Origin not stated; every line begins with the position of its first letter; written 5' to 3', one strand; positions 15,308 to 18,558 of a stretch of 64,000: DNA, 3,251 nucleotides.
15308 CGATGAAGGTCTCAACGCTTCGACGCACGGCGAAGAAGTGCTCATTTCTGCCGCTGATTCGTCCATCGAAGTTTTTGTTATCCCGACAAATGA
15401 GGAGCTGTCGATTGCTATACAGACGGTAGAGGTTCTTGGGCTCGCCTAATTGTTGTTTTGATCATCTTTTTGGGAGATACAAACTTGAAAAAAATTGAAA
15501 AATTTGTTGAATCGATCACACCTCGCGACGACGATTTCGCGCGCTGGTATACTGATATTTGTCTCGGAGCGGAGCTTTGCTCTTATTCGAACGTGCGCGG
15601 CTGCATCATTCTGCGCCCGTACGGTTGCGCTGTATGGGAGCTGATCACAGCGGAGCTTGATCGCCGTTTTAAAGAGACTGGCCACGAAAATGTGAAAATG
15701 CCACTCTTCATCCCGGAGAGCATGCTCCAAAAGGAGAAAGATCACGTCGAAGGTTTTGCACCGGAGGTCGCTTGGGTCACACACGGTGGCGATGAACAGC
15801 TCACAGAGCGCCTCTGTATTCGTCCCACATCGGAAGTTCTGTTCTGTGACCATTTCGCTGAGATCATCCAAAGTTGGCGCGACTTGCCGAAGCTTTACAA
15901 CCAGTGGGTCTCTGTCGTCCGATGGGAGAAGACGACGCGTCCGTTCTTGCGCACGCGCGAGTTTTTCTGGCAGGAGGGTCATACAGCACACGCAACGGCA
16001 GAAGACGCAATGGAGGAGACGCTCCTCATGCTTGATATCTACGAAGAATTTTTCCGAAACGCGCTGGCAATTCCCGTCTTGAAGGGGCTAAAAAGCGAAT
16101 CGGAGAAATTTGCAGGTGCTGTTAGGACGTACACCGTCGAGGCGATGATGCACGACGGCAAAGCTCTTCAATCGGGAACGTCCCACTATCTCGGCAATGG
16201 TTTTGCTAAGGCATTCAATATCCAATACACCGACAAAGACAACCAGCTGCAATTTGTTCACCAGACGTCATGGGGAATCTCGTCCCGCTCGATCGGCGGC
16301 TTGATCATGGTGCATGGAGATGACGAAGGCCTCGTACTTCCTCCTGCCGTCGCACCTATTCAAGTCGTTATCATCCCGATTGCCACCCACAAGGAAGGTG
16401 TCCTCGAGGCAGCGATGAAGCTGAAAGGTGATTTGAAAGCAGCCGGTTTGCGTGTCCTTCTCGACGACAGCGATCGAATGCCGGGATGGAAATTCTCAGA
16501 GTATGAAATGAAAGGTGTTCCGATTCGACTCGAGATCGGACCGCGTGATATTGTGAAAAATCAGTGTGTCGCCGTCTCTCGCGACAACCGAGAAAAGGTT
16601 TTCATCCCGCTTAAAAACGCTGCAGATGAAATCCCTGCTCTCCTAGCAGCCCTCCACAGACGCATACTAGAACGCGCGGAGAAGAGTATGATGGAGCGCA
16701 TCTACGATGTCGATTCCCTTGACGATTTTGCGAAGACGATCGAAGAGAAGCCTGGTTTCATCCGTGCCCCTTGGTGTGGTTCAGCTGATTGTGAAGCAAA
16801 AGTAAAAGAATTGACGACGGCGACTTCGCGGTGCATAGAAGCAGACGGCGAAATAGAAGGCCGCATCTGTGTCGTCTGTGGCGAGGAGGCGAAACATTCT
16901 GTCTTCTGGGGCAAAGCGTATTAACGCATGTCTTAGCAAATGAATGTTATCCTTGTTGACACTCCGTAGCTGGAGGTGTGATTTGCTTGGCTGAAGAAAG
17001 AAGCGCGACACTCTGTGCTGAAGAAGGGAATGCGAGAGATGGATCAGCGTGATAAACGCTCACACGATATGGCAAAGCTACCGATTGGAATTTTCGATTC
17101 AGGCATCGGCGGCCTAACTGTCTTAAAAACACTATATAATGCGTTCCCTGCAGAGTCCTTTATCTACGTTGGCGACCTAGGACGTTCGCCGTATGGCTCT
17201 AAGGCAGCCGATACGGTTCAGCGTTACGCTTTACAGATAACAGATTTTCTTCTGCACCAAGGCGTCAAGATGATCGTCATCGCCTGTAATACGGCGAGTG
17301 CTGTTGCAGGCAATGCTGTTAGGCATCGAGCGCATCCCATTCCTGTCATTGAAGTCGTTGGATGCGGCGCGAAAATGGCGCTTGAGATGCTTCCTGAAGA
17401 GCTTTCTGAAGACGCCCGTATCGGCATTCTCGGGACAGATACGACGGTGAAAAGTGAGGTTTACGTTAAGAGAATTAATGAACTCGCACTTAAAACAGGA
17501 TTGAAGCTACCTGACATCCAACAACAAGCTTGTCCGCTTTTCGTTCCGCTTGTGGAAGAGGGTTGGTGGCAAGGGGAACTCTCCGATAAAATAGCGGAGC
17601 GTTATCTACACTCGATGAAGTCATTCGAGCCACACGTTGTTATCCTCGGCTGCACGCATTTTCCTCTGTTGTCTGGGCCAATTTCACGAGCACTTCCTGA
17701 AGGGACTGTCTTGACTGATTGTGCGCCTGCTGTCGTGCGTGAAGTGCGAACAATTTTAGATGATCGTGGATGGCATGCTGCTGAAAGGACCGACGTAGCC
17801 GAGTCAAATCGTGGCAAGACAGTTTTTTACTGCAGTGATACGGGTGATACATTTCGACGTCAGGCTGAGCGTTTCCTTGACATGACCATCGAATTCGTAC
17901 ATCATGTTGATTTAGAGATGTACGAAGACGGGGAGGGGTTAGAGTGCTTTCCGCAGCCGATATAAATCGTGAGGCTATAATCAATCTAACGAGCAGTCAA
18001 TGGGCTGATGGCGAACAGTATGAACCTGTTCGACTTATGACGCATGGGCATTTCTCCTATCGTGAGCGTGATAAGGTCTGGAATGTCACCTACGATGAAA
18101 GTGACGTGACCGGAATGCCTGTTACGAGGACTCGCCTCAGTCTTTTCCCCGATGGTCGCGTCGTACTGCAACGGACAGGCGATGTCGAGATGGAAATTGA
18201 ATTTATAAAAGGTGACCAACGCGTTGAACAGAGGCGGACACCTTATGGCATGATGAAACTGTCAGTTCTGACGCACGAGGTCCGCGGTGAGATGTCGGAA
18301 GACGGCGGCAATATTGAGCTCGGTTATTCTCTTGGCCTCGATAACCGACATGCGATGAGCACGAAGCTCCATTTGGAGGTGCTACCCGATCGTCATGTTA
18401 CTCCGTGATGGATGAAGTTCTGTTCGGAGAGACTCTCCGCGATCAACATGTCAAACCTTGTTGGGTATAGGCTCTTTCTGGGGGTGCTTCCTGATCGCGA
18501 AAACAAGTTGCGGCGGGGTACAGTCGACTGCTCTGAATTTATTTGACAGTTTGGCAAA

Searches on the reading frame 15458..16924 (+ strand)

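Call 52: search_protein_families(library=pfam, proteins=[window:15458-16924:+], max_evalue=0.001)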
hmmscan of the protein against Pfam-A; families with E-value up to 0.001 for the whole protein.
window:15458-16924:+ (488 aa): 3 families
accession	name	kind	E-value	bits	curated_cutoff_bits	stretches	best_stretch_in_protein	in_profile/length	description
PF09180.16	ProRS-C_1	-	2.4e-22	79.3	31.5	1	421-488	1-71/71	Prolyl-tRNA synthetase, C-terminal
PF03129.25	HGTP_anticodon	-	4.4e-22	78.5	21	1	302-393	1-92/94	Anticodon binding domain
PF00587.30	tRNA-synt_2b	-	8.8e-21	75.2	29.3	1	114-280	6-173/179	tRNA synthetase class II core domain (G, H, P, S and T)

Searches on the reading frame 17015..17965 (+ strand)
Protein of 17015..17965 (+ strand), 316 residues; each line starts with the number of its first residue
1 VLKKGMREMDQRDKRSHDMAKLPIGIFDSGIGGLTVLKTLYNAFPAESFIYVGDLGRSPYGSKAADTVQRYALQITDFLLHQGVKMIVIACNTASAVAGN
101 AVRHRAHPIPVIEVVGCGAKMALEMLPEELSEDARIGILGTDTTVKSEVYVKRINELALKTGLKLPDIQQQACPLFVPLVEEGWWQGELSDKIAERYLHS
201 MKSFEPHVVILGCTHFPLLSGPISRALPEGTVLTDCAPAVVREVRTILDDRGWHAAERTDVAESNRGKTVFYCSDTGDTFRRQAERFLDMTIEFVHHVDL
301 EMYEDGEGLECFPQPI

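Call 52: search_protein_families(library=pfam, proteins=[window:17015-17965:+], max_evalue=0.001)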
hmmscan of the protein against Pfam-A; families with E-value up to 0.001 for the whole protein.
window:17015-17965:+ (316 aa): 1 family
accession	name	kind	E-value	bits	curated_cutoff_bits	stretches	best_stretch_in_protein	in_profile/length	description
PF01177.27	Asp_Glu_race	-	2.4e-17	63.9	31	1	56-243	37-210/211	Asp/Glu/Hydantoin racemase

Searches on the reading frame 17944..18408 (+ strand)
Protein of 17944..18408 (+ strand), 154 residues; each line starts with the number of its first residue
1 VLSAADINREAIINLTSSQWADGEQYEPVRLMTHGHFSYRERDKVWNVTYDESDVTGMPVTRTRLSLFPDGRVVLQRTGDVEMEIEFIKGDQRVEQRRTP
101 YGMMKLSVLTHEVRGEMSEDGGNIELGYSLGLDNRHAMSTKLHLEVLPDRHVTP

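Call 52: search_protein_families(library=pfam, proteins=[window:17944-18408:+], max_evalue=0.001)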
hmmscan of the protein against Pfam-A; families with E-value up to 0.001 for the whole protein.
window:17944-18408:+ (154 aa): 1 family
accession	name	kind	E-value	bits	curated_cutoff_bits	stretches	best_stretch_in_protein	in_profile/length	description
PF09148.16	DUF1934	-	9.3e-25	87.5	22.5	1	13-144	1-128/128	Domain of unknown function (DUF1934)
